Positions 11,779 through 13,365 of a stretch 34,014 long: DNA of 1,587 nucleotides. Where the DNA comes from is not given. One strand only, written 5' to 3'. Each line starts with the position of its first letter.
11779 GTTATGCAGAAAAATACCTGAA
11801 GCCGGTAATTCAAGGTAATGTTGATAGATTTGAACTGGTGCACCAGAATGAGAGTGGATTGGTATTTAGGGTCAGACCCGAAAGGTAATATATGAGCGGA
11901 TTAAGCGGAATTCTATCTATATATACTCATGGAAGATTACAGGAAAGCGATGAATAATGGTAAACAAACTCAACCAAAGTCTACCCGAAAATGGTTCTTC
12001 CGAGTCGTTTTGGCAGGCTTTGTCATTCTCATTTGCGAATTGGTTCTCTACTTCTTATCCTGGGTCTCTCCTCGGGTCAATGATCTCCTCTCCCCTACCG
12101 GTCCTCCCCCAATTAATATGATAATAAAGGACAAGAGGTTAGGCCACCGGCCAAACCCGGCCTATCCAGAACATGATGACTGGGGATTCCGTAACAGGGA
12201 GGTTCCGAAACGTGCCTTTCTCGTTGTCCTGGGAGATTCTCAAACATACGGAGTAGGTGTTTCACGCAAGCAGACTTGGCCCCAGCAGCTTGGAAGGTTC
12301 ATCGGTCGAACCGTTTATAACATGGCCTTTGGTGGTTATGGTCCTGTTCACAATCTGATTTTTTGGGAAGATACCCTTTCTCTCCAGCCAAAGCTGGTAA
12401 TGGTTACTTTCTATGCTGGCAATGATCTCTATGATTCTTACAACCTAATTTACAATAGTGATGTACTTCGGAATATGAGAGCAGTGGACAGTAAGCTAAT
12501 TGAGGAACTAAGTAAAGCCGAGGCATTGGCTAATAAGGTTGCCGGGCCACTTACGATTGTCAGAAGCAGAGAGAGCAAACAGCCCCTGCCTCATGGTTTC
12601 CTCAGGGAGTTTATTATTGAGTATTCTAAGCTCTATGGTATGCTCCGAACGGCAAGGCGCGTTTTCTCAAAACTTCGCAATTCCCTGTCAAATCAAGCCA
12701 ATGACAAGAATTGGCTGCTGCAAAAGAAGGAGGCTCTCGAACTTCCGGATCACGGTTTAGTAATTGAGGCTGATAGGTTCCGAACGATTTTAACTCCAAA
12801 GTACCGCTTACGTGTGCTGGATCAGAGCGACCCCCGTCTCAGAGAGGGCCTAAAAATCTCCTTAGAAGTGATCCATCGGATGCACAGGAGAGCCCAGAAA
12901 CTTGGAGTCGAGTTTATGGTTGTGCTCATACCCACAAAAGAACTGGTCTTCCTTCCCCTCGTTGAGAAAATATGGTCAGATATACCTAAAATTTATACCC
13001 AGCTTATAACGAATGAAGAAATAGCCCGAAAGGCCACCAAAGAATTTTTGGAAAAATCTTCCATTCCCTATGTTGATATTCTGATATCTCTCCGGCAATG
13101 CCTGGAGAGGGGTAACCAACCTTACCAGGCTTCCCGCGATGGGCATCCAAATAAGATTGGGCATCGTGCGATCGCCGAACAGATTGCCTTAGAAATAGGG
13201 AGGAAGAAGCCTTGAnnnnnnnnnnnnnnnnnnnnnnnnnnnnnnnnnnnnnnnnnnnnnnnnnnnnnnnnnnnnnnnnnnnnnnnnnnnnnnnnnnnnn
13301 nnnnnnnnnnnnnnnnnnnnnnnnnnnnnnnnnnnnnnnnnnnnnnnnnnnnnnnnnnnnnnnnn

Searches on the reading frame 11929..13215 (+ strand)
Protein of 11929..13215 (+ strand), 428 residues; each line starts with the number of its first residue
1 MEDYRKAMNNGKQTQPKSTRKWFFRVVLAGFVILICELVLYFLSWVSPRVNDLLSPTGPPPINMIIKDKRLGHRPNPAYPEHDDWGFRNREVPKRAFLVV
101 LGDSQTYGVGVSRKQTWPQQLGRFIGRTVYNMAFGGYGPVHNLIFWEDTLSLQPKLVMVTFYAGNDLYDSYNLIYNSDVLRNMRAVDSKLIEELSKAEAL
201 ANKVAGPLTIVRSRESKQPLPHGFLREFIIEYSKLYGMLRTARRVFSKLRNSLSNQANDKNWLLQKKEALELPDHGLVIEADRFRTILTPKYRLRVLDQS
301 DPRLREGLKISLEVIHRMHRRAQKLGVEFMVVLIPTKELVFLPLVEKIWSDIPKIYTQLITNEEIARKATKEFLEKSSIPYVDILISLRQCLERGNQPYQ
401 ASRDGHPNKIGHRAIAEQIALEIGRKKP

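Call 3: search_protein_families(library=pfam, proteins=[window:11929-13215:+], max_evalue=0.01)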
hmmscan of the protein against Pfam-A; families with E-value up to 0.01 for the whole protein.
window:11929-13215:+ (428 aa): 3 families
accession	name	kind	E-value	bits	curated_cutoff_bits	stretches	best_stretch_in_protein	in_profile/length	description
PF13472.12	Lipase_GDSL_2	-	2.2e-11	45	32.9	1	100-175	1-83/178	GDSL-like Lipase/Acylhydrolase family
PF00657.28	Lipase_GDSL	-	2.3e-08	34.9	23.6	1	98-256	1-162/208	GDSL-like Lipase/Acylhydrolase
PF16822.11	ALGX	-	0.0012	19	26.5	0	305-426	22-133/268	SGNH hydrolase-like domain, acetyltransferase AlgX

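Call 7: search_protein_families(library=ncbifam, proteins=[window:11929-13215:+], max_evalue=0.01)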
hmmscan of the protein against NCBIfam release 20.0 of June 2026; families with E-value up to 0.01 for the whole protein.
window:11929-13215:+ (428 aa): 1 family
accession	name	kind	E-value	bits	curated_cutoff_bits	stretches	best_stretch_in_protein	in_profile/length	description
NF047474.1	GDSL_LA_2486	hypoth_equivalog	4.2e-05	22.9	300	1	310-422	219-324/326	LA_2486 family SGNH/GDSL-type esterase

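Call 21: find_homologous_proteins(query=window:11929-13215:+)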
Query window:11929-13215:+ (428 aa): 658 proteins with E <= 0.001 among 5641 candidates; the best 120 are listed.
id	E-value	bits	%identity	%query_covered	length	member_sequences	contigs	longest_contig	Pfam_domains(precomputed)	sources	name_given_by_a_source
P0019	9.4e-284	959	100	98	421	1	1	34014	PF13472.13,PF00657.29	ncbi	-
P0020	5.7e-243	825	83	98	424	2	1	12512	PF13472.13,PF00657.29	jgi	jgi:hypothetical protein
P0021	2.0e-105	372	45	91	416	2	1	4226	PF13472.13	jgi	-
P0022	3.9e-99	351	44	95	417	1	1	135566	PF13472.13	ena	-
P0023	6.3e-99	350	45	95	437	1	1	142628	PF16822.12,PF13472.13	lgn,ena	-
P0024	1.3e-98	349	44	95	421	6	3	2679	PF16822.12,PF13472.13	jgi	-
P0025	2.8e-97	345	44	94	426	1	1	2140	PF16822.12,PF13472.13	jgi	jgi:lysophospholipase L1-like esterase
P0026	5.5e-97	344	43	94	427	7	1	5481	PF13472.13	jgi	jgi:GDSL-like Lipase/Acylhydrolase family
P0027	6.2e-97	344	42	94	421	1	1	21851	PF13472.13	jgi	jgi:lysophospholipase L1-like esterase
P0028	7.7e-97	343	43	92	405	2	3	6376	-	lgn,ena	-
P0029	8.1e-97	343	44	87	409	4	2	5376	PF13472.13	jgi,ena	-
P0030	1.1e-96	343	43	96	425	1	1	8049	PF13472.13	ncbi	-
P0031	1.7e-96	342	46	96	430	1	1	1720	PF13472.13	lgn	-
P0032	4.9e-96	341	45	90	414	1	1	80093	PF13472.13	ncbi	-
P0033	1.7e-95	339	43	95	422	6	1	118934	PF16822.12,PF13472.13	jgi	jgi:hypothetical protein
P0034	3.4e-94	335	42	93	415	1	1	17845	PF13472.13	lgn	-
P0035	4.0e-94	334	45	89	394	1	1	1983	PF16822.12,PF13472.13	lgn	-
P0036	5.8e-94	334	44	94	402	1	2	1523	PF13472.13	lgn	-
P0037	7.3e-94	333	43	94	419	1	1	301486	PF13472.13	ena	-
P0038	2.0e-93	332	42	91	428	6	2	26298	PF13472.13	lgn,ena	-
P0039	2.0e-93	332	45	94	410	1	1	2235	PF13472.13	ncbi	-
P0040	2.7e-93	332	43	91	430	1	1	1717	PF16822.12,PF13472.13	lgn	-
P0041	3.5e-93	331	43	94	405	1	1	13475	PF13472.13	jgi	jgi:hypothetical protein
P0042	4.7e-93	331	43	95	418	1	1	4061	PF16822.12,PF13472.13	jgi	jgi:hypothetical protein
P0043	1.7e-92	329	43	92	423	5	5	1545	PF16822.12,PF13472.13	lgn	-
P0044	2.0e-92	329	42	94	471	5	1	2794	PF13472.13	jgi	jgi:hypothetical protein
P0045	6.1e-92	327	44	84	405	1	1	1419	PF16822.12,PF13472.13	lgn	-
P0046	8.2e-92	327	42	95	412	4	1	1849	PF13472.13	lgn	-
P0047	8.6e-92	327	42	96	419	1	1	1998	PF16822.12,PF13472.13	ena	-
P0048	8.9e-92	327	42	95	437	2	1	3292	PF16822.12,PF13472.13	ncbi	-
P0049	1.0e-91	326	44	93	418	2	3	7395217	PF16822.12,PF13472.13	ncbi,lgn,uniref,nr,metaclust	ncbi:MAG: hypothetical protein ETSY1_10525 [Candidatus Entotheonella factor]|uniref:SGNH hydrolase-t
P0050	1.2e-91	326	44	92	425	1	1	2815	PF13472.13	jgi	jgi:hypothetical protein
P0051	1.3e-91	326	43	94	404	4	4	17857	PF13472.13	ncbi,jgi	ncbi:MAG: SGNH/GDSL hydrolase family protein [Planctomycetota bacterium]|jgi:hypothetical protein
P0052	1.8e-91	326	43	93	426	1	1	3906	PF13472.13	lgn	-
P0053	2.2e-91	325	42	93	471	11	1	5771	PF13472.13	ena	-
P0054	2.5e-91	325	43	94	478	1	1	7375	PF13472.13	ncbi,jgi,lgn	-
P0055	3.8e-91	325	39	94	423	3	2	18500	PF13472.13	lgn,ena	-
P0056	4.9e-91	324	42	94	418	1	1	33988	PF16822.12,PF13472.13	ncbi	-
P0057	6.4e-91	324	43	94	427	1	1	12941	PF16822.12,PF13472.13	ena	-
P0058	9.2e-91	323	44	96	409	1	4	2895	PF13472.13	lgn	-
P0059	1.3e-90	323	41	94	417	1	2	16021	PF13472.13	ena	-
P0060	2.1e-90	322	42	89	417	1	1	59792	PF13472.13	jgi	jgi:hypothetical protein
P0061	2.2e-90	322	43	87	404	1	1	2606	PF13472.13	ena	-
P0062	2.3e-90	322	43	94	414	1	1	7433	PF16822.12,PF13472.13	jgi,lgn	jgi:hypothetical protein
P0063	3.1e-90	322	40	95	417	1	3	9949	PF16822.12,PF13472.13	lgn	-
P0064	3.7e-90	321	42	94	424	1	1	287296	PF16822.12,PF13472.13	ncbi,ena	-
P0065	4.1e-90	321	42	93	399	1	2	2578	PF13472.13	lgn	-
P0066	4.2e-90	321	40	97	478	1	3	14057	PF13472.13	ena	-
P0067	7.2e-90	320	42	91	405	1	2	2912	PF13472.13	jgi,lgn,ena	-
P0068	7.3e-90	320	41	94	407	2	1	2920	PF13472.13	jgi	jgi:hypothetical protein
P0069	7.6e-90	320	41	93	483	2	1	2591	PF13472.13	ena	-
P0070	1.3e-89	319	41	93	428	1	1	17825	PF13472.13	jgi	-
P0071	1.3e-89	319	40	95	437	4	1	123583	PF16822.12,PF13472.13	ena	-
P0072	1.7e-89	319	41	93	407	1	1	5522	PF16822.12,PF13472.13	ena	-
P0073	1.9e-89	319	41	93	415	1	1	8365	PF13472.13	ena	-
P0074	1.9e-89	319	42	93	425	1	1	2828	PF13472.13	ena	-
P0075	2.8e-89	318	43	95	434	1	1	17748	PF16822.12,PF13472.13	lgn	-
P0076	3.2e-89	318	41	94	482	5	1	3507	PF16822.12,PF13472.13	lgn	-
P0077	3.4e-89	318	42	94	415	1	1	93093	PF13472.13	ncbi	-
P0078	3.5e-89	318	42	94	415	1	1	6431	PF16822.12,PF13472.13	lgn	-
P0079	6.4e-89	317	42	93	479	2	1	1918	PF13472.13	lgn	-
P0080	6.9e-89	317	42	93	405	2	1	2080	PF13472.13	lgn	-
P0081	7.2e-89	317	42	94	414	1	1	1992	PF13472.13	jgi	jgi:hypothetical protein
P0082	8.2e-89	317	42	93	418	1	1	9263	PF13472.13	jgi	jgi:lysophospholipase L1-like esterase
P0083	8.6e-89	317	43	95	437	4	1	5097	PF16822.12,PF13472.13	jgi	jgi:hypothetical protein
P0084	9.0e-89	317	41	94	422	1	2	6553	PF16822.12,PF13472.13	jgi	jgi:hypothetical protein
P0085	9.4e-89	317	42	93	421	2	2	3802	PF13472.13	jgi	jgi:hypothetical protein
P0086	2.0e-88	316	40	93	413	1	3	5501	PF13472.13,PF00657.29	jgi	jgi:lysophospholipase L1-like esterase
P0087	2.1e-88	315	41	93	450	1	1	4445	PF13472.13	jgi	jgi:hypothetical protein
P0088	2.2e-88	315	46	88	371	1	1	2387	PF13472.13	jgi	jgi:hypothetical protein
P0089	2.5e-88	315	43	96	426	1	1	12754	PF13472.13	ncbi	-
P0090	2.7e-88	315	41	91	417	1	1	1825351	PF16822.12,PF13472.13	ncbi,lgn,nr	ncbi:MAG: hypothetical protein P0120_02225 [Nitrospira sp.]|nr:hypothetical protein [Nitrospira sp.]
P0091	3.4e-88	315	41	95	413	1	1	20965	PF13472.13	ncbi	-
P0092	3.6e-88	315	43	91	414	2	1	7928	PF13472.13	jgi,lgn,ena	-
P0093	3.7e-88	315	41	91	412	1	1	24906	PF16822.12,PF13472.13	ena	-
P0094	6.4e-88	314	43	95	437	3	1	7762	PF16822.12,PF13472.13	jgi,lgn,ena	-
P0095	8.0e-88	314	42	94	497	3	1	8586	PF13472.13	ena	-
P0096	8.1e-88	314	41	95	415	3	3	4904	PF16822.12,PF13472.13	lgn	-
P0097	8.1e-88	314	44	93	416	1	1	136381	PF16822.12,PF13472.13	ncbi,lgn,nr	ncbi:hypothetical protein JW824_02090 [bacterium]|nr:hypothetical protein [bacterium]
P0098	8.3e-88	314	42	97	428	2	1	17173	PF16822.12,PF13472.13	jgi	jgi:hypothetical protein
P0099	1.0e-87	313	42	93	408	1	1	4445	PF16822.12,PF13472.13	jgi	-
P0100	1.0e-87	313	40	96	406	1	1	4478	PF13472.13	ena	-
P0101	1.2e-87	313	43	93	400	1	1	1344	PF16822.12,PF13472.13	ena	-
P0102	1.2e-87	313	39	95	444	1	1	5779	PF13472.13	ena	-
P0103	1.3e-87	313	42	90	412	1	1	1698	PF16822.12,PF13472.13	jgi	jgi:lysophospholipase L1-like esterase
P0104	1.4e-87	313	41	93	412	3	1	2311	PF13472.13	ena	-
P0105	1.8e-87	312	42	91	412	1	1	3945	PF16822.12,PF13472.13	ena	-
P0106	2.5e-87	312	41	90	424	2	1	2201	PF16822.12,PF13472.13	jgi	jgi:lysophospholipase L1-like esterase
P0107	2.7e-87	312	42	94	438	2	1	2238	PF13472.13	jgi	-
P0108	3.3e-87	312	41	95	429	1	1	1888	PF13472.13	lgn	-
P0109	3.4e-87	312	44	88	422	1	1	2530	PF16822.12,PF13472.13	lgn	-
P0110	3.9e-87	311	40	95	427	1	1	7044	PF16822.12,PF13472.13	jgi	jgi:lysophospholipase L1-like esterase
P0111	4.3e-87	311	42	94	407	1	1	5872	PF13472.13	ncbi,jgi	-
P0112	4.8e-87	311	41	95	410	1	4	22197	PF13472.13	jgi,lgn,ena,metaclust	metaclust:\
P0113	5.5e-87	311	40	92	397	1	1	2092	PF13472.13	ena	-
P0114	7.6e-87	310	40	94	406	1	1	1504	PF13472.13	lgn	-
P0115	9.0e-87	310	42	91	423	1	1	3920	PF13472.13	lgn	-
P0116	9.3e-87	310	40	95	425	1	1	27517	PF13472.13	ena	-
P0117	9.7e-87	310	39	94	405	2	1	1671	PF13472.13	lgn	-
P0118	1.1e-86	310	40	96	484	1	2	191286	PF13472.13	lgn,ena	-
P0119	1.1e-86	310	43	83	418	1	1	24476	PF13472.13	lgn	-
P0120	1.2e-86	310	42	94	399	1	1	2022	PF13472.13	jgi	-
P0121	1.3e-86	310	40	90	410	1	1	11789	PF13472.13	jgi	jgi:hypothetical protein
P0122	1.4e-86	309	41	94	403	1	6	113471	PF13472.13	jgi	-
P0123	1.4e-86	309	42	92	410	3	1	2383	PF13472.13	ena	-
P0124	1.5e-86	309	40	95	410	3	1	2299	PF16822.12,PF13472.13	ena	-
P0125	1.5e-86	309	41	94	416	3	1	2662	PF13472.13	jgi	jgi:lysophospholipase L1-like esterase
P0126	1.8e-86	309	41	94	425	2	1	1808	PF13472.13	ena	-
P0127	2.1e-86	309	39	95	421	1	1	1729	PF13472.13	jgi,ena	-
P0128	2.1e-86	309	44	84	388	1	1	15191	PF13472.13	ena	-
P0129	2.7e-86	309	41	95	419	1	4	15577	PF16822.12,PF13472.13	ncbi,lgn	-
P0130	3.4e-86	308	39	94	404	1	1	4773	PF16822.12,PF13472.13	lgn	-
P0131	4.2e-86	308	42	94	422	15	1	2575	PF13472.13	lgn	-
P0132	4.5e-86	308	44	89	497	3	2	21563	PF13472.13,PF00657.29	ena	-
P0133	5.6e-86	307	42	92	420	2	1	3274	PF16822.12,PF13472.13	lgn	-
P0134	6.2e-86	307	42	96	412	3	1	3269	PF13472.13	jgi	jgi:lysophospholipase L1-like esterase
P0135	1.0e-85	307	42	93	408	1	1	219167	PF16822.12,PF13472.13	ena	-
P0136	1.0e-85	307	43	94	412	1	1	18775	PF13472.13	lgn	-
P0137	1.4e-85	306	41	93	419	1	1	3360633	PF13472.13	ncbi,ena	-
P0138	1.5e-85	306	40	93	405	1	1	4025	PF13472.13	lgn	-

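Call 30: find_related_loci(query=A3, collection=genome_contigs, flank=10000)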
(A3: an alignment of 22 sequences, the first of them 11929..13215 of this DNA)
Query A3 (428 aa) in genome_contigs; peptide patterns used: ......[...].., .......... (x = any residue, [..] = any of these).
163 stretches matched a pattern; 87 encode a relative of the query (tblastn E <= 1e-3); the best 80 are kept; 79 distinct loci.
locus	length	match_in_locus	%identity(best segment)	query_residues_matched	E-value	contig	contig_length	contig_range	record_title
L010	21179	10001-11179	42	20-420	7e-97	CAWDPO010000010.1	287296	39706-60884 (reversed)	MAG: uncultured delta proteobacterium isolate MFD04850.bin.2.104 genome assembly, contig: contig_15104, whole genome sho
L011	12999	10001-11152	44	24-416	1e-96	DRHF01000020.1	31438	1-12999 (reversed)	MAG TPA_asm: Desulfobacterales bacterium isolate HyVt-363 HyVt-363_k145_133089, whole genome shotgun sequence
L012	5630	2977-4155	43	18-419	3e-96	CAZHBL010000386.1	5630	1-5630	MAG TPA_asm: uncultured Pirellulales bacterium isolate SRP185410_co2_165 genome assembly, contig: NODE_20755_length_5630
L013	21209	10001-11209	43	23-420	5e-95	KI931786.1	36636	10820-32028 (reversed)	MAG: Candidatus Entotheonella sp. TSY1 genomic scaffold TSY1_scaffold00057, whole genome shotgun sequence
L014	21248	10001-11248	40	10-427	3e-94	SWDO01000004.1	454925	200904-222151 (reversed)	MAG: Nitrospira sp. isolate RSF5 Nitrospira_sp_RSF5_4, whole genome shotgun sequence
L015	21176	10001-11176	44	20-417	5e-93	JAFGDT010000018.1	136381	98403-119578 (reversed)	MAG: bacterium isolate Zod_Metabat.1186 k87_1772955, whole genome shotgun sequence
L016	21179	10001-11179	41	20-419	1e-91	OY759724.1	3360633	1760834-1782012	MAG: Candidatus Omnitrophota bacterium isolate 1a5844f9-839a-4d7b-a7f9-2444bab12bdd genome assembly, chromosome: 1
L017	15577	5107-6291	41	20-427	3e-91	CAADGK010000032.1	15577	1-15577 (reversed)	uncultured Nitrosospira sp. isolate CMX.fa.gz genome assembly, contig: k127_557741, whole genome shotgun sequence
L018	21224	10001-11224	42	25-423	7e-90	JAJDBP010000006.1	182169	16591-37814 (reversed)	MAG: Nitrospirales bacterium isolate OFTM313 OFTM313_5, whole genome shotgun sequence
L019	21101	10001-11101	40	47-419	6e-90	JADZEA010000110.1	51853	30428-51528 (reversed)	MAG: bacterium isolate SJ803 c_000000457105, whole genome shotgun sequence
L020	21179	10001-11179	42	20-423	2e-89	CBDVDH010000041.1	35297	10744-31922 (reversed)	MAG TPA_asm: uncultured bacterium isolate SRR21487742_binner12_Refined_110 genome assembly, contig: ERZ26661670.336, who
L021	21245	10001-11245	40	20-423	3e-89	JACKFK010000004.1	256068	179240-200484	MAG: Candidatus Omnitrophota bacterium isolate HK-STAS-OMNI-3 HK-STAS-OMNI-3_4, whole genome shotgun sequence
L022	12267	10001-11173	42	20-419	6e-88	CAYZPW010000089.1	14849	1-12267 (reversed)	MAG TPA_asm: uncultured bacterium isolate binchicken_co34_581 genome assembly, contig: NODE_6700_length_14849_cov_6.5982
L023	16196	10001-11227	39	20-427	2e-87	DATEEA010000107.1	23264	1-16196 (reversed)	MAG TPA_asm: Candidatus Polarisedimenticolia bacterium isolate SMAG_U8721 k141_265359, whole genome shotgun sequence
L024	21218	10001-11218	39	20-423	6e-87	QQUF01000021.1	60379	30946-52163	MAG: Calditrichaeota bacterium isolate CLD3 189, whole genome shotgun sequence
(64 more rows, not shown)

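Call 37: search_protein_families(library=pfam, alignment_id=A4, max_evalue=0.001)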
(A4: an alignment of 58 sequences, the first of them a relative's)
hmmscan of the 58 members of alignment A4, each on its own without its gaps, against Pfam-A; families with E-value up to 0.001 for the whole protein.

A. member 1, L010:7927-8919:+ (331 aa): 1 family
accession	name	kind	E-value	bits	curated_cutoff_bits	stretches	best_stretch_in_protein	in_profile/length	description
PF00733.27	Asn_synthase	-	3.3e-46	159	21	1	66-288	101-327/354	Asparagine synthase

B. families by the number of members that match (of 58 scanned): 126 families (the first 25 are shown)
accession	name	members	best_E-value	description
PF02543.21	Carbam_trans_N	8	5.9e-119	Carbamoyltransferase N-terminus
PF16861.10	Carbam_trans_C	8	1.3e-74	Carbamoyltransferase C-terminus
PF13440.11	Polysacc_synt_3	3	1.2e-95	Polysaccharide biosynthesis protein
PF13439.12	Glyco_transf_4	3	7.6e-10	Glycosyltransferase Family 4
PF01266.30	DAO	2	8.4e-68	FAD dependent oxidoreductase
PF01943.22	Polysacc_synt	2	4.9e-43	Polysaccharide biosynthesis protein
PF00535.33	Glycos_transf_2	2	9.1e-35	Glycosyl transferase family 2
PF00534.26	Glycos_transf_1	2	1.1e-31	Glycosyl transferases group 1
PF13692.12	Glyco_trans_1_4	2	1.2e-30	Glycosyl transferases group 1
PF13641.12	Glyco_tranf_2_3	2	1.1e-14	Glycosyltransferase like family 2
PF13437.12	HlyD_3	2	3.5e-12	HlyD family secretion protein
PF07992.20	Pyr_redox_2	2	2.1e-08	Pyridine nucleotide-disulphide oxidoreductase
PF03486.20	HI0933_like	2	4.9e-08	HI0933-like protein Rossmann domain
PF13450.12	NAD_binding_8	2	2.1e-07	NAD(P)-binding Rossmann-like domain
PF00890.30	FAD_binding_2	2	2.8e-07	FAD binding domain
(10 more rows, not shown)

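Call 58: search_solved_structures(query=A3, max_evalue=1)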
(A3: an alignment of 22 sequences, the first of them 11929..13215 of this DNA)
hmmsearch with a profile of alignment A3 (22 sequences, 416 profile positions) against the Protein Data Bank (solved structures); distinct sequences matched with E-value up to 1: 3.
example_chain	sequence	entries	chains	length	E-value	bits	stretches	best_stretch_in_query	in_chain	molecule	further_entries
4rsh_A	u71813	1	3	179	0.011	17.8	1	80-116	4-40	Lipolytic protein G-D-S-L family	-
8ik1_A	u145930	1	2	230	0.044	15.8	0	80-97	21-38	GDSL family lipase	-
3p94_A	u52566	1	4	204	0.95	11.5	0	350-409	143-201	GDSL-like Lipase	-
